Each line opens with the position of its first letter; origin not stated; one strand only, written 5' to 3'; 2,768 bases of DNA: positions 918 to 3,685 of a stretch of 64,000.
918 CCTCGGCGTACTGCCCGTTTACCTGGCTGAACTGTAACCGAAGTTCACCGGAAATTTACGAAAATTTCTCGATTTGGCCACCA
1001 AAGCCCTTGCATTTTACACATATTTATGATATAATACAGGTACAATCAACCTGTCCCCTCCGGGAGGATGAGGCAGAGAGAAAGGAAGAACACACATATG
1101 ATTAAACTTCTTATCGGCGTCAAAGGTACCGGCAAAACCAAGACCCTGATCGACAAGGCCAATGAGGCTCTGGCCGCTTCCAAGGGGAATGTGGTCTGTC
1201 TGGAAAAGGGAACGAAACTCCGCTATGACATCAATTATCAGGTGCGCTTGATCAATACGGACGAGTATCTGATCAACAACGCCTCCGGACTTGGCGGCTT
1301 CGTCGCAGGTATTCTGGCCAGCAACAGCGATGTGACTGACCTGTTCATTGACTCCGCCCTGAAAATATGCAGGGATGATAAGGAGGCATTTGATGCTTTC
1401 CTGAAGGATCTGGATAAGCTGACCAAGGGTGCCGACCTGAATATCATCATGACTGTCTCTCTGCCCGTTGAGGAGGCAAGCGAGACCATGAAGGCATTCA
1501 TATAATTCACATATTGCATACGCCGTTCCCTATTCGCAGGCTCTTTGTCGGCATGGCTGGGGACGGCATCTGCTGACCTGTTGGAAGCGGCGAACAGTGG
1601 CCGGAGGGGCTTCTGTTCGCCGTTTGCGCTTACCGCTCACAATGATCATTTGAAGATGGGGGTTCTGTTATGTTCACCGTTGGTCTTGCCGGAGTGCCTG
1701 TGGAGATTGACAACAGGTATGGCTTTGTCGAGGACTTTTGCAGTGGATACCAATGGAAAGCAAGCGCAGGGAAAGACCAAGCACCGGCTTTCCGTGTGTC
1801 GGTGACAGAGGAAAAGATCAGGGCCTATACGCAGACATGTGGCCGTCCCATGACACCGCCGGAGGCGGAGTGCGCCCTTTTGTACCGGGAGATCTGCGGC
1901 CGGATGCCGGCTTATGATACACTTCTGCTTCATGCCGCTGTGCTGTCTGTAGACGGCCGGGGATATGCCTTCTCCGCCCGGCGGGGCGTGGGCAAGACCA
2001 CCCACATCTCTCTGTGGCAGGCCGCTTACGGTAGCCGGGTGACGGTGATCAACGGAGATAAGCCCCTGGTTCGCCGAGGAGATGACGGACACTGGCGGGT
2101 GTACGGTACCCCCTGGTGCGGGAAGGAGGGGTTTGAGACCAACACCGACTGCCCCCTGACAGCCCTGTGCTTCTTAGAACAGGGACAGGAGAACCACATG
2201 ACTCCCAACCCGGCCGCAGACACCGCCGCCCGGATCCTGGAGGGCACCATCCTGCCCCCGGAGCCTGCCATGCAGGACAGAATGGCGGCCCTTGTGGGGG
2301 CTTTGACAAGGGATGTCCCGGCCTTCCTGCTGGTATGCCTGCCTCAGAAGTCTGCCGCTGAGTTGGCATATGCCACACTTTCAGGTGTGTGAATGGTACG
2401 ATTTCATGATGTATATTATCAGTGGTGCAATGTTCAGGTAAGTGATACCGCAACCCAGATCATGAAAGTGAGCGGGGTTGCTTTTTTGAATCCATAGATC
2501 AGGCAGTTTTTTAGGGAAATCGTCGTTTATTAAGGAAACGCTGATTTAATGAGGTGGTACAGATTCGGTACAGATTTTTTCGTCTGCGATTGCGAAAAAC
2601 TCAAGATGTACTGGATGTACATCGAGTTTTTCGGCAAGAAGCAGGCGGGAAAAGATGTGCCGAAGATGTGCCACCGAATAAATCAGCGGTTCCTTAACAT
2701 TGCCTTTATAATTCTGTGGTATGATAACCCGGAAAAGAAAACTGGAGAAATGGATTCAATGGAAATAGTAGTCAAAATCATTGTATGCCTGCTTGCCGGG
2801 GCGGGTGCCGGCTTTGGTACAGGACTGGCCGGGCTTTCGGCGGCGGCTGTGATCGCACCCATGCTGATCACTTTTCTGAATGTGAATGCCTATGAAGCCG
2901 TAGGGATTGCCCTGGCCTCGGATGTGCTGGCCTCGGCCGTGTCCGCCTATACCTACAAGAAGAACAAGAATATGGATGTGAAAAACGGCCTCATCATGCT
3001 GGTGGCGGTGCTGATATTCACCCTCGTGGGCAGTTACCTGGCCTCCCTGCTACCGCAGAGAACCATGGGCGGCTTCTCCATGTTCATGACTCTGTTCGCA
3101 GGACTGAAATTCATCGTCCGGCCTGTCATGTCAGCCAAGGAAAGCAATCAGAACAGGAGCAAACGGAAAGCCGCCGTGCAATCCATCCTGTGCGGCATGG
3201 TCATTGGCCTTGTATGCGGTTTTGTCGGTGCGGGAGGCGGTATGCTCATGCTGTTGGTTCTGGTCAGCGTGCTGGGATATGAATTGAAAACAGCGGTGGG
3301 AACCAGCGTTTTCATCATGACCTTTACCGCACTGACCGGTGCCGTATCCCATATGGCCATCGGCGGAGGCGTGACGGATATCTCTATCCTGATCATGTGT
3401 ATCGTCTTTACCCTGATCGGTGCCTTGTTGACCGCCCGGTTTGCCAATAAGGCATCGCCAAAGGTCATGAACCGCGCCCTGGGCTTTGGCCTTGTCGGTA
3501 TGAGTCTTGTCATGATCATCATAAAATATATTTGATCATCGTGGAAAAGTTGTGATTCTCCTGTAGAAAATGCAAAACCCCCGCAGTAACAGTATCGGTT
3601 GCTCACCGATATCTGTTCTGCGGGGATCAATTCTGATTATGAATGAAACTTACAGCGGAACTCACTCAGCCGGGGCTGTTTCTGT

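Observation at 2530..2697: Three near-identical copies of a 168-bp palindromic element with 11-bp-phased direct repeats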

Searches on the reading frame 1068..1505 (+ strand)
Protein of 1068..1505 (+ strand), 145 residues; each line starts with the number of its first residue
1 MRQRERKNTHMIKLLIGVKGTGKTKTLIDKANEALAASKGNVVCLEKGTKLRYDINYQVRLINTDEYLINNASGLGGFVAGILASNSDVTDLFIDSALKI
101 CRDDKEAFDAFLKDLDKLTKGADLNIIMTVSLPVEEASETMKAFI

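Call 56: search_protein_families(library=ncbifam, proteins=[window:1068-1505:+], max_evalue=0.1)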
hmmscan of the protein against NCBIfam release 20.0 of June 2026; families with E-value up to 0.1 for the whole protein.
window:1068-1505:+ (145 aa): 4 families
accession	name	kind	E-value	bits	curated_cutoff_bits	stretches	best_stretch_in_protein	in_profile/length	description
TIGR00064.1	ftsY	equivalog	0.0056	16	260.7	1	3-42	72-110/279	signal recognition particle-docking protein FtsY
NF007921.0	PRK10636.1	equivalog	0.0075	14.5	917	1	15-71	343-397/638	ABC transporter ATP-binding protein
NF041017.1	DNA_import_CedB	equivalog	0.015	13.9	700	0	6-51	273-316/590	DNA import protein CedB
NF033562.2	BH0509_fam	subfamily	0.07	13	30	0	1-23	1-21/43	BH0509 family protein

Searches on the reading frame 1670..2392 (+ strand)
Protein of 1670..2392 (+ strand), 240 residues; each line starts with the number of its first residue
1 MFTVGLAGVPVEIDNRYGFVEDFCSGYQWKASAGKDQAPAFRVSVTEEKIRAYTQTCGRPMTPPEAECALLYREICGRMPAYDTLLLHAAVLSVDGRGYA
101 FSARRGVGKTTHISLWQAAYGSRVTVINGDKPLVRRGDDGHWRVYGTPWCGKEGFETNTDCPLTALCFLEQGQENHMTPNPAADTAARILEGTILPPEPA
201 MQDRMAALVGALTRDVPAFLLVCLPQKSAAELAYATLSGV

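Call 50: search_protein_families(library=pfam, proteins=[window:1670-2392:+])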
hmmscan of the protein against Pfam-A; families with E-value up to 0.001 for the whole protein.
window:1670-2392:+ (240 aa): 0 families

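Call 56: search_protein_families(library=ncbifam, proteins=[window:1670-2392:+], max_evalue=0.1)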
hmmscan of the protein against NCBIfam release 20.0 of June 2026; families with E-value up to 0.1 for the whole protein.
window:1670-2392:+ (240 aa): 3 families
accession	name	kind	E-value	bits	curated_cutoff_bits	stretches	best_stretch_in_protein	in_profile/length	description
TIGR04249.1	SCM_chp_ScmC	equivalog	0.00035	20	125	1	85-190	126-234/292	SynChlorMet cassette protein ScmC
TIGR04355.1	HprK_rel_B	hypoth_equivalog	0.012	14.7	200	1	84-147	144-203/351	HprK-related kinase B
TIGR04352.1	HprK_rel_A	equivalog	0.033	13.3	200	1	82-111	94-123/280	HprK-related kinase A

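Call 70: find_encoding_contigs(protein=window:1670-2392:+, flank=1500, max_places=10)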
Protein window:1670-2392:+ (240 aa): 2 contigs read that carry it; 2 places shown.
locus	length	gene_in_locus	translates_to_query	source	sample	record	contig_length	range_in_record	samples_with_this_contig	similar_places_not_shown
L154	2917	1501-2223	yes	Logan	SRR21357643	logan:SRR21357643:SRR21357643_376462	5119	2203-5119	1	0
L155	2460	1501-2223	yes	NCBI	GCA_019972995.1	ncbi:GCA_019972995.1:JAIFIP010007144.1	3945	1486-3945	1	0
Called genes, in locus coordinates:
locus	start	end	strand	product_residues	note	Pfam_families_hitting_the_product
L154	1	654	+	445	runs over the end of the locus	PF00342:PGI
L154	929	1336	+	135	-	-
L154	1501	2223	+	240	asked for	PF27840:ScmC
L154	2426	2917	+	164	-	?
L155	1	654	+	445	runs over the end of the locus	PF00342:PGI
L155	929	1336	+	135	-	-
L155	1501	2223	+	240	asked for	PF27840:ScmC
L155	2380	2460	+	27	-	?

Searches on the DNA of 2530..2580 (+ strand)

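Call 68: search_dna_similar(query=window:2530-2580:+, collection=plasmids, mode=distant, max_evalue=10, max_rows=15)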
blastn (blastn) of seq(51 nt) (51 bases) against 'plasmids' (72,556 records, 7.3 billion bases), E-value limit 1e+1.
Records with a match: 8; places in all: 8; records where one place covers at least 80% of the query: 0.
Best place of each record, by identity: >=99% 7; 90-95% 1.
By first word of the organism name: Ralstonia 6; Caballeronia 1; Pseudomonas 1.
By predicted mobility (MOB-suite, as given by PLSDB): mobilizable 7; non-mobilizable 1.
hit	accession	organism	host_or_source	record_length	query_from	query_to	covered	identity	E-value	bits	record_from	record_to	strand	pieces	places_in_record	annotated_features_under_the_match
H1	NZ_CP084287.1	Caballeronia zhejiangensis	Anasa tristis,Cell culture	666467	2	27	51%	92.3%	3e+0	36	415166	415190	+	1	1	none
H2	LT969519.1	Pseudomonas aeruginosa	-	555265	2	20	37%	100.0%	3e+0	36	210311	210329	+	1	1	none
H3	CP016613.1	Ralstonia solanacearum FJAT-91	healthy tomato plant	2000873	1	19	37%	100.0%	3e+0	36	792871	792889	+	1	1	none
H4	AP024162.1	Ralstonia solanacearum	Curcuma aromatica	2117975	1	19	37%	100.0%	3e+0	36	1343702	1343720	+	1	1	none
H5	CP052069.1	Ralstonia solanacearum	tomato,cell culture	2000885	1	19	37%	100.0%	3e+0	36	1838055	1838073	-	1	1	none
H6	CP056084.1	Ralstonia solanacearum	cell clture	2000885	1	19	37%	100.0%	3e+0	36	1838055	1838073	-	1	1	none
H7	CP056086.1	Ralstonia solanacearum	cell clture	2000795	1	19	37%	100.0%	3e+0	36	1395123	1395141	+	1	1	none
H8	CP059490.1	Ralstonia solanacearum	Casuarina equisetifolia,plant ...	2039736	1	19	37%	100.0%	3e+0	36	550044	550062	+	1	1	none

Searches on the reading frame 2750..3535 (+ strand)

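Call 50: search_protein_families(library=pfam, proteins=[window:2750-3535:+])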
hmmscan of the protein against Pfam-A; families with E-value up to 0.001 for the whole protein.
window:2750-3535:+ (261 aa): 1 family
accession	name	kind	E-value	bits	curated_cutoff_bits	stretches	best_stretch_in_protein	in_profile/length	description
PF01925.25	TauE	-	4.7e-39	134.9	32.6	1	14-255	2-237/237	Sulfite exporter TauE/SafE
